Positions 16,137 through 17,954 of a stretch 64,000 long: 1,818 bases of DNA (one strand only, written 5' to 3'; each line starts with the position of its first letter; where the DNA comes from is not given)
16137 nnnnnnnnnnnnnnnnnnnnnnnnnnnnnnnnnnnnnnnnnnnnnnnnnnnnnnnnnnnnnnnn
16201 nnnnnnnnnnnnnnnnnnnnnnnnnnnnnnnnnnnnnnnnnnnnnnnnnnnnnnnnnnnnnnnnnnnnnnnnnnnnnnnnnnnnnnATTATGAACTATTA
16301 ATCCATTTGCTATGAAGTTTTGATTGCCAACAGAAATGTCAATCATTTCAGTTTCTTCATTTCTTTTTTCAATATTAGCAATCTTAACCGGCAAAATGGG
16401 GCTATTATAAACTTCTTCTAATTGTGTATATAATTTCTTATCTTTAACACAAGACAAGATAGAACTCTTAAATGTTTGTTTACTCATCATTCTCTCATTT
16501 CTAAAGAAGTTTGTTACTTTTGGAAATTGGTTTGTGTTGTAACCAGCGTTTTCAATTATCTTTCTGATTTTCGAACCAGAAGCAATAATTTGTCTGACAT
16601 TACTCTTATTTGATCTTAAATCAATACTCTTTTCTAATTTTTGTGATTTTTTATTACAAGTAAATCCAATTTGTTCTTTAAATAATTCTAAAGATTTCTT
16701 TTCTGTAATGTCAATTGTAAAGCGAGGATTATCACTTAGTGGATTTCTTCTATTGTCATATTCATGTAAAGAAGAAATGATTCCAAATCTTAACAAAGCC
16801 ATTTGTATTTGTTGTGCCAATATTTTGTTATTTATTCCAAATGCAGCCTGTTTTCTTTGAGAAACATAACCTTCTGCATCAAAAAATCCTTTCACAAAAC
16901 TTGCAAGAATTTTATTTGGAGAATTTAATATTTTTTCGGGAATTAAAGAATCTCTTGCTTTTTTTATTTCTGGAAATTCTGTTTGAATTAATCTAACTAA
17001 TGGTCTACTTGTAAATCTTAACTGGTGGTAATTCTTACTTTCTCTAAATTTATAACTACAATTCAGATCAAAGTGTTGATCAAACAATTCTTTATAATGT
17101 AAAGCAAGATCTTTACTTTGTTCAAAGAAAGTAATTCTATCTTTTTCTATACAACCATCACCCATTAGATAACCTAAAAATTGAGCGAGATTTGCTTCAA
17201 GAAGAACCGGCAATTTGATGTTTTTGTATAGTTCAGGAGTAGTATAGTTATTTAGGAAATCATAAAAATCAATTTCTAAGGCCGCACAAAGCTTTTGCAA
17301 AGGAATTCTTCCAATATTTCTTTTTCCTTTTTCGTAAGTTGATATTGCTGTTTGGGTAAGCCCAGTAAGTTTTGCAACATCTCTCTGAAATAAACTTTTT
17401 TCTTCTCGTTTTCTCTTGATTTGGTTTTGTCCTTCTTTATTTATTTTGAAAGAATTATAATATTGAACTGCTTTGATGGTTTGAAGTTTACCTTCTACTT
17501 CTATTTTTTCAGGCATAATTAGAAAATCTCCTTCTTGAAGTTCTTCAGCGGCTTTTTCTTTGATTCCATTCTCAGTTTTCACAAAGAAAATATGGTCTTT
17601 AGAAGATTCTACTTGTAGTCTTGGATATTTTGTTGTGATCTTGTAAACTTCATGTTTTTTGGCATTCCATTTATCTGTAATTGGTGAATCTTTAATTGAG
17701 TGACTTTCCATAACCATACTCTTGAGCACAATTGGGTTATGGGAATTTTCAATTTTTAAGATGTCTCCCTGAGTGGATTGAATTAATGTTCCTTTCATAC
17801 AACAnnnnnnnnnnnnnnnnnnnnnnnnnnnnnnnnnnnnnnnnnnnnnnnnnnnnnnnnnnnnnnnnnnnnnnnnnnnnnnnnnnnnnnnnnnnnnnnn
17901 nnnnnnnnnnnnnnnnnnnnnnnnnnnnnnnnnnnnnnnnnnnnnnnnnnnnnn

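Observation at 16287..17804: Intein splitting the catalytic GGQ|S motif of aRF1, carrying a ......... endonuclease plus an XRE-type HTH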

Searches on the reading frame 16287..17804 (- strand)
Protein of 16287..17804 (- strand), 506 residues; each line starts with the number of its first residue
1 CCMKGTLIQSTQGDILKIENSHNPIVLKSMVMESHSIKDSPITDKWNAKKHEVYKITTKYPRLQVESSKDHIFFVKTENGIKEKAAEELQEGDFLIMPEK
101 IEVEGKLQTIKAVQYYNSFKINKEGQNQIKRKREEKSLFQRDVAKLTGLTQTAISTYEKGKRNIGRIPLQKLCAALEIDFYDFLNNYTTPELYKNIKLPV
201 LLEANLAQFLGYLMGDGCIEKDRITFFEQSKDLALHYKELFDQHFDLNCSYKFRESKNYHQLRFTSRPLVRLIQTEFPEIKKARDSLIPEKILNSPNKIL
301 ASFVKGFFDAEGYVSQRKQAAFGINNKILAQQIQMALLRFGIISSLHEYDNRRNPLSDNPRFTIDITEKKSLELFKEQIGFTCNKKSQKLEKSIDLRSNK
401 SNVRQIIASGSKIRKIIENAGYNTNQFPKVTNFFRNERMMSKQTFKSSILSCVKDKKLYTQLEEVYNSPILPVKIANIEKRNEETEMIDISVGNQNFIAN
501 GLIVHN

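Call 4: search_protein_families(library=pfam, proteins=[window:16287-17804:-], max_evalue=0.1)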
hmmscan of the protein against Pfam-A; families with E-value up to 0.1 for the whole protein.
window:16287-17804:- (506 aa): 10 families
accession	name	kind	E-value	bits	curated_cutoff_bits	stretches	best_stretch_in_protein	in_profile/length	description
PF14528.11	LAGLIDADG_3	-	1.1e-20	74.1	22.5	2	300-380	3-82/82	LAGLIDADG-like domain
PF14890.11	Intein_splicing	-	1.7e-19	70.6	35.8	1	31-506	27-155/155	Intein splicing domain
PF01381.28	HTH_3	-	6.7e-10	39.3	23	1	129-182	1-54/55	Helix-turn-helix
PF12844.13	HTH_19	-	4.3e-06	27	30.2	1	129-187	4-62/64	Helix-turn-helix domain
PF13443.12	HTH_26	-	9.4e-06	26.2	22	1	130-184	3-58/63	Cro/C1-type HTH DNA-binding domain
PF13744.12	HTH_37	-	0.00026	21.2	27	1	127-177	21-69/80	Helix-turn-helix domain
PF13560.12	HTH_31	-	0.00028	21.6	27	1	129-176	6-54/64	Helix-turn-helix domain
PF15731.11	MqsA_antitoxin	-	0.011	16.3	30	1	112-163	57-108/131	Antitoxin component of bacterial toxin-antitoxin system, MqsA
PF18426.6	Tli4_C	-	0.035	14.7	25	1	123-173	42-90/161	Tle cognate immunity protein 4 C-terminal domain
PF25029.1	MOM1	-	0.072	13.3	27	0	365-388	71-94/127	MOM1-like domain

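Call 5: search_protein_families(library=ncbifam, proteins=[window:16287-17804:-], max_evalue=0.1)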
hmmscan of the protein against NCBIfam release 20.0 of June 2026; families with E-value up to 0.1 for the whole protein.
window:16287-17804:- (506 aa): 20 families
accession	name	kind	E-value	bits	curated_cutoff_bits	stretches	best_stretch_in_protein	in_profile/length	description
NF011418.0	PRK14845.1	equivalog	7.5e-22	76.9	756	2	53-417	93-334/1049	translation initiation factor IF-2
NF005852.0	PRK07773.1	equivalog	9.3e-17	60.6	780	1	200-506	503-826/886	replicative DNA helicase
NF011491.0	PRK14898.1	equivalog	1.4e-15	56.4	783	1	50-506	149-543/860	DNA-directed RNA polymerase subunit A''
NF038098.1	GyrA_w_intein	exception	5.8e-15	54.3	1850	1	203-506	236-537/1232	intein-containing DNA gyrase subunit A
NF006207.0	PRK08332.1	equivalog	3.8e-13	47.6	2400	1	17-397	344-579/1684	vitamin B12-dependent ribonucleotide reductase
NF045703.1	rSAM_Tes_intein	exception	4.8e-13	47.8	1700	1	50-348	228-514/1040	tetraether lipid synthase Tes, intein-containing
NF011287.0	PRK14698.1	equivalog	1e-11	43.6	1238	1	184-320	371-506/1017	V-type ATP synthase subunit A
NF038162.1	RtcB_rel_intein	exception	6.9e-09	34.2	1150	1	205-506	239-578/961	intein-containing RtcB family protein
TIGR03070.1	couple_hipB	subfamily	2.2e-06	27.5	71.65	1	127-176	5-51/58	type II toxin-antitoxin system Y4mF family antitoxin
NF038136.1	rSAM_Rv_intein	exception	1e-05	24.6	700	1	392-506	223-334/574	intein-containing Rv2578c family radical SAM protein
NF007408.0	PRK09943.1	equivalog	1.2e-05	25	211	1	128-189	11-72/185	HTH-type transcriptional regulator PuuR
TIGR03830.1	CxxCG_CxxCG_HTH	subfamily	2.6e-05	24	61.8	1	124-162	65-103/127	type II TA system antitoxin MqsA family protein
NF047948.1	male_kill_WMK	equivalog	9.1e-05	22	300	1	121-188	159-225/300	WO male-killing family protein Wmk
NF041951.1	phage_RstR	subfamily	9.3e-05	22.7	80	1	127-184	5-62/108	RstR family transcriptional repressor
TIGR01443.1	intein_Cterm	domain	0.00027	21.1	15.6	1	489-506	4-23/24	intein C-terminal splicing region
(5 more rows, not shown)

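Call 27: search_solved_structures(query=window:16287-17804:-, max_evalue=0.01, show_alignments=2)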
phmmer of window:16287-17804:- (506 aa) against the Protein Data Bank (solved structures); distinct sequences matched with E-value up to 0.01: 8.
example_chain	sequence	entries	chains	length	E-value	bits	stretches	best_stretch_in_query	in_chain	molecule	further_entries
7qsu_A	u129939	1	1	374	2.1e-15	59.7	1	168-342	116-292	V-ATPase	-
7qss_A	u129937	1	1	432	2.3e-15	59.5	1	168-344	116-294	V-type ATP synthase alpha chain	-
1dq3_A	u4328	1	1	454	4.6e-13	51.9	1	210-396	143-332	ENDONUCLEASE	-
2b5a_A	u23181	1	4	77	3e-08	36.1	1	117-184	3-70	C.BclI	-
7qst_A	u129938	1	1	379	2.3e-07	33.2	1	194-311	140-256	V-type ATP synthase subunit A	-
2cw7_A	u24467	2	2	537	3.1e-06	29.4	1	201-344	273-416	Endonuclease PI-PkoII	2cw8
1y7y_A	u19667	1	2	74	0.001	21.1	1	123-179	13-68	C.AhdI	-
4ia8_A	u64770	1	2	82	0.0059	18.6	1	118-183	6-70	Regulatory protein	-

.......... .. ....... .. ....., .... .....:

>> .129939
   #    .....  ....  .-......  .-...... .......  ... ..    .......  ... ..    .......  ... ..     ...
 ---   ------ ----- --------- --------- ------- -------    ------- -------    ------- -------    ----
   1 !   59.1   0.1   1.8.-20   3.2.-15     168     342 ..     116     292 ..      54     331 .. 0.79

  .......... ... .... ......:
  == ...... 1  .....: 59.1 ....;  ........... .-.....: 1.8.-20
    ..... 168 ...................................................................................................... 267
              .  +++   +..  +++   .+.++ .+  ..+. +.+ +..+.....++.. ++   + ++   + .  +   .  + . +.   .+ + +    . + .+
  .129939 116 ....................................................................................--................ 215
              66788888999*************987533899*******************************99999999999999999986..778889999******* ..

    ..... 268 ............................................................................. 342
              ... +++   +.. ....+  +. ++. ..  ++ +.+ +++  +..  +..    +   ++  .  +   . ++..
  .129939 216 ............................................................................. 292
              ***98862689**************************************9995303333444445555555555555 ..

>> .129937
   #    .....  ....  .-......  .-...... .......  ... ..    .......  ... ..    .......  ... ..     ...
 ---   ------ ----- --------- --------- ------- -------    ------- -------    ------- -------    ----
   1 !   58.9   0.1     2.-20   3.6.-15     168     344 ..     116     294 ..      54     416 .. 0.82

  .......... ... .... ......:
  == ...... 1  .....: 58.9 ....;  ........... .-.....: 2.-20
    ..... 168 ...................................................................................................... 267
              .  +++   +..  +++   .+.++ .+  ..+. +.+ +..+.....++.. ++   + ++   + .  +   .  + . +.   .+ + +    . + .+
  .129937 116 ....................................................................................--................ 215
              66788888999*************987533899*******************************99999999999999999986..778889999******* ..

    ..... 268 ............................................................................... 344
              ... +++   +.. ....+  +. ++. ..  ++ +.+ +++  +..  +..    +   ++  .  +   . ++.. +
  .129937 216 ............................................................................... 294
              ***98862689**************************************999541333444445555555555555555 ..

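Call 36: search_protein_representatives(protein=window:16287-17804:-)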
Query: 506 residues. Proteins with E-value up to 0.001 (for the whole library): 3984; up to 1e-10: 802; up to 1e-30: 93. The best 150 are listed.
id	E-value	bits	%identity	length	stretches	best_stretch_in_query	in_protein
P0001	0.0e+00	1116.6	100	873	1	1-506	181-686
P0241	6.9e-144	496.5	49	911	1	1-506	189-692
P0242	1.9e-135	468.7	47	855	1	1-506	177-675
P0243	1.1e-130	453.0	60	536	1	1-349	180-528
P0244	1.5e-130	452.5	46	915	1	1-506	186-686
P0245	2.4e-127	442.0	45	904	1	4-506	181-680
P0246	7.7e-127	440.3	43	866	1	6-506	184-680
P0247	1.1e-125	436.5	44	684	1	1-504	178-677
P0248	7.7e-121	420.5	44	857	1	1-506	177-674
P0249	1.0e-116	406.9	53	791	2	198-506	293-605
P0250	5.2e-115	401.3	43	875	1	1-506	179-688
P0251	9.4e-113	393.9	53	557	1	139-506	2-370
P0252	5.6e-111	388.0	45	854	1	1-506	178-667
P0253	1.3e-109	383.5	43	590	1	1-506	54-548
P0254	5.7e-107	374.8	49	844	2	195-506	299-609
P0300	2.0e-41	158.7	31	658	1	1-506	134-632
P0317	1.9e-34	135.7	30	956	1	1-506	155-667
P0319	2.4e-34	135.4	30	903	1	10-506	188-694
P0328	3.8e-31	124.8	28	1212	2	4-444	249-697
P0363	8.1e-27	110.5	30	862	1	1-406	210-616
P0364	1.1e-26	110.1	28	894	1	53-506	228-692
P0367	2.4e-26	109.0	33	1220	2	52-421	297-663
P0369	7.3e-26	107.4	26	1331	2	53-506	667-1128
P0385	1.9e-24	102.8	30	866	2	60-395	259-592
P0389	3.4e-24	101.9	25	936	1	6-506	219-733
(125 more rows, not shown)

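Call 37: predict_structure(alignment_id=A1)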
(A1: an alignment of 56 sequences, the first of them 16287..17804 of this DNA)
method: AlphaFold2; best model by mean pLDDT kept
length: 506 residues; sequences in the alignment: 56
mean_pLDDT: 93.9   pTM: 0.92
mean pLDDT of the five models: 93.9, 93.8, 93.3, 93.1, 92.8
residues with pLDDT >= 90: 441; 70-90: 62; 50-70: 3; < 50: 0
segments of 3 or more residues with pLDDT < 50: none
pLDDT, mean of each block of 10 residues (from residue 1): 92 93 90 89 93 96 96 92 96 97 93 91 96 96 96 94 93 96 93 80 98 96 96 98 95 96 95 96 91 98 98 94 95 98 94 78 96 98 97 93 93 94 85 91 94 95 95 97 93 92 92
secondary structure, 60 per line:
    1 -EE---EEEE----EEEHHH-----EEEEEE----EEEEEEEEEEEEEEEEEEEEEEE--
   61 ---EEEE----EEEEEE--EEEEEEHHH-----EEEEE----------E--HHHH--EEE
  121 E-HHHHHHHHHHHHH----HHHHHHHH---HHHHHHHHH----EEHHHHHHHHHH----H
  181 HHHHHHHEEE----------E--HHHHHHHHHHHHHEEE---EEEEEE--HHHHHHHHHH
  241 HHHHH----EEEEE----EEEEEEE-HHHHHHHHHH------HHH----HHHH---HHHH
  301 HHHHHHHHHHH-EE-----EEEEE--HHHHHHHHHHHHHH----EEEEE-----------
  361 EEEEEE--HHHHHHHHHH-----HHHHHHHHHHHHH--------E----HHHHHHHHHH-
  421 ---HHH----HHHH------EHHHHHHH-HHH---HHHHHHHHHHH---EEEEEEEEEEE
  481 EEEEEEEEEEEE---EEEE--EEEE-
elements in order: E7-10 E15-17 E26-31 E36-58 E64-67 E72-77 E80-85 E94-98 H112-115 E118-121 H123-135 H140-147 H151-159 H166-175 H180-187 E188-190 H204-216 E217-219 E223-228 H231-245 E250-254 E259-265 H267-276 H290-293 H297-311 E320-324 H327-340 E345-349 E361-366 H369-378 H384-396 H410-419 H431-434 H442-448 H456-466 E470-492 E496-499 E502-505

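Call 40: find_related_loci(query=A1, collection=genome_contigs, flank=2500)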
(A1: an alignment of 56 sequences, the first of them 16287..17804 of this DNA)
Query A1 (506 aa) in genome_contigs; peptide patterns used: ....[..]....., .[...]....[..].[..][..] (x = any residue, [..] = any of these).
291 stretches matched a pattern; 209 encode a relative of the query (tblastn E <= 1e-3); the best 80 are kept; 80 distinct loci.
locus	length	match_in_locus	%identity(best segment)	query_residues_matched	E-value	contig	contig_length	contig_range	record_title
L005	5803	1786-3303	69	1-506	0e+0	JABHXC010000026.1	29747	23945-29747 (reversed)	MAG: Candidatus Woesearchaeota archaeon isolate SI047_bin27 k141_467986, whole genome shotgun sequence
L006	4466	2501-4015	68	1-506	0e+0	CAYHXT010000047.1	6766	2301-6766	MAG TPA_asm: uncultured Methanosarcinales archaeon isolate ERP119705_co16_404 genome assembly, contig: NODE_8922_length_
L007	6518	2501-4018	69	1-506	0e+0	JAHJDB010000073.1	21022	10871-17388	MAG: Nanoarchaeota archaeon isolate Modern_marine.mb.327 Modern_marine.mb.327_k141_1728526, whole genome shotgun sequenc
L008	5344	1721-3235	69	1-506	0e+0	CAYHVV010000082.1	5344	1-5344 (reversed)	MAG TPA_asm: uncultured Methanosarcinales archaeon isolate ERP119705_co15_611 genome assembly, contig: NODE_20513_length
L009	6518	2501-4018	67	1-506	0e+0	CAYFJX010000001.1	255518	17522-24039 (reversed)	MAG TPA_asm: uncultured Methanosarcinales archaeon isolate ERP019367_co2_72 genome assembly, contig: NODE_39_length_2555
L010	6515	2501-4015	66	1-506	0e+0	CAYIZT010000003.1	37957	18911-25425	MAG TPA_asm: uncultured Methanosarcinales archaeon isolate ERP119705_co9_54 genome assembly, contig: NODE_927_length_379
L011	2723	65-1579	66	1-506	0e+0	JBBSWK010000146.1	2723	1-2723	MAG: Nanoarchaeota archaeon isolate H51-bin025_1 H51_bin025_1_000000000150, whole genome shotgun sequence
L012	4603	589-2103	62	1-506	0e+0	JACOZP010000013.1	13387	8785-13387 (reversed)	MAG: Candidatus Woesearchaeota archaeon isolate NC_groundwater_208_Ag_S-0.1um_42_19 S4_GD2017_2_S1_scaffold_3028, whole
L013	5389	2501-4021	63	1-506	0e+0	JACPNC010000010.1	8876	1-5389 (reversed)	MAG: Candidatus Woesearchaeota archaeon isolate NC_groundwater_565_Ag_S-0.1um_37_7 S35_SO-1_scaffold_64181, whole genome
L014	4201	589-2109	62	1-506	0e+0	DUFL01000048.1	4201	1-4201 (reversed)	MAG TPA_asm: Candidatus Woesearchaeota archaeon isolate UBA10107 contig_23646, whole genome shotgun sequence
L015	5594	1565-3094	62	1-506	0e+0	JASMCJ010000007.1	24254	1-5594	MAG: Candidatus Woesearchaeota archaeon isolate ETNP3_MAG_14 c_000000189112, whole genome shotgun sequence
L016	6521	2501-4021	62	1-506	0e+0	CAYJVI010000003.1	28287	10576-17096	MAG TPA_asm: uncultured Methanosarcinales archaeon isolate ERP125453_co1_290 genome assembly, contig: NODE_1429_length_2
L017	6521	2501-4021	61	1-506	0e+0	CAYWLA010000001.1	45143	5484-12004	MAG TPA_asm: uncultured Methanosarcinales archaeon isolate SRP178699_co1_467 genome assembly, contig: NODE_734_length_45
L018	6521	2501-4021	61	1-506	0e+0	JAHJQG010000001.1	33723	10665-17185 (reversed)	MAG: Nanoarchaeota archaeon isolate OS_PC_MetaG.mb.100 OS_PC_MetaG.mb.100_k141_1408, whole genome shotgun sequence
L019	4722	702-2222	61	1-506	0e+0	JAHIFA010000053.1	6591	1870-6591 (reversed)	MAG: Nanoarchaeota archaeon isolate KR11_0.1_MetaG.mb.55 KR11_0.1_MetaG.mb.55_k141_413138, whole genome shotgun sequence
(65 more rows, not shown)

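Call 41: fold_search(model_id=the predicted structure, library=pdb)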
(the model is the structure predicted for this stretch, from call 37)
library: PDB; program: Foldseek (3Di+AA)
matches with E <= 10: 789; with E <= 0.001: 84
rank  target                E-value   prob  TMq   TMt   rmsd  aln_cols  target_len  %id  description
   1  7qss                  3.8e-25  1.00  0.65  0.75   4.8       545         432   16  Crystal structure of homing endonuclease-associated TliVMA intein (C1A) (released 2022-03-30)
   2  7qsu                  2.1e-22  1.00  0.56  0.76   7.0       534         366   15  Crystal structure of homing endonuclease-associated TliVMA intein (C1A, d333-339) (released 2022-03-30)
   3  1dq3                  8.0e-22  1.00  0.61  0.67   6.4       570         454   18  CRYSTAL STRUCTURE OF AN ARCHAEAL INTEIN-ENCODED HOMING ENDONUCLEASE PI-PFUI (released 2000-07-05)
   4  2cw7                  3.0e-21  1.00  0.67  0.63   7.7       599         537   15  Crystal structure of intein homing endonuclease II (released 2006-04-18)
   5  7qst                  1.7e-17  1.00  0.54  0.74   5.4       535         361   13  Crystal structure of homing endonuclease-associated PhoVMA intein (C1A) (released 2022-03-30)
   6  1vde_B                3.8e-13  1.00  0.42  0.49  25.7       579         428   14  PI-SCEI, A HOMING ENDONUCLEASE WITH PROTEIN SPLICING ACTIVITY (released 1998-04-08)
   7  1ef0_A                5.2e-13  1.00  0.41  0.48  25.3       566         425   12  CRYSTAL STRUCTURE OF PI-SCEI MINIPRECURSOR (released 2000-06-07)
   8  1vde_A                2.0e-12  1.00  0.43  0.49  25.3       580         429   14  PI-SCEI, A HOMING ENDONUCLEASE WITH PROTEIN SPLICING ACTIVITY (released 1998-04-08)
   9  1jva_B                5.3e-12  1.00  0.42  0.48  26.3       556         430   13  CRYSTAL STRUCTURE OF THE VMA1-DERIVED ENDONUCLEASE BEARING THE N AND C EXTEIN PROPEPTIDES (released 2002-08-29)
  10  1um2_B                5.3e-11  1.00  0.41  0.48  26.2       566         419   14  Crystal Structure of the Vma1-Derived Endonuclease with the Ligated Extein Segment (released 2004-09-22)
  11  1jva_A                5.9e-11  1.00  0.41  0.47  26.2       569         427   12  CRYSTAL STRUCTURE OF THE VMA1-DERIVED ENDONUCLEASE BEARING THE N AND C EXTEIN PROPEPTIDES (released 2002-08-29)
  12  1um2_A                7.6e-11  1.00  0.41  0.49  26.2       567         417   12  Crystal Structure of the Vma1-Derived Endonuclease with the Ligated Extein Segment (released 2004-09-22)
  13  1lwt_A                1.6e-10  1.00  0.40  0.45  26.3       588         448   13  Crystal structure of the intein homing endonuclease PI-SceI bound to its substrate DNA (Ca2+ free) (released 2002-09-27)
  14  1lws_A                2.4e-10  1.00  0.41  0.48  24.3       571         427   13  Crystal structure of the intein homing endonuclease PI-SceI bound to its recognition sequence (released 2002-09-27)
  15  1ef0_B                2.7e-10  1.00  0.40  0.49  26.8       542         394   13  CRYSTAL STRUCTURE OF PI-SCEI MINIPRECURSOR (released 2000-06-07)
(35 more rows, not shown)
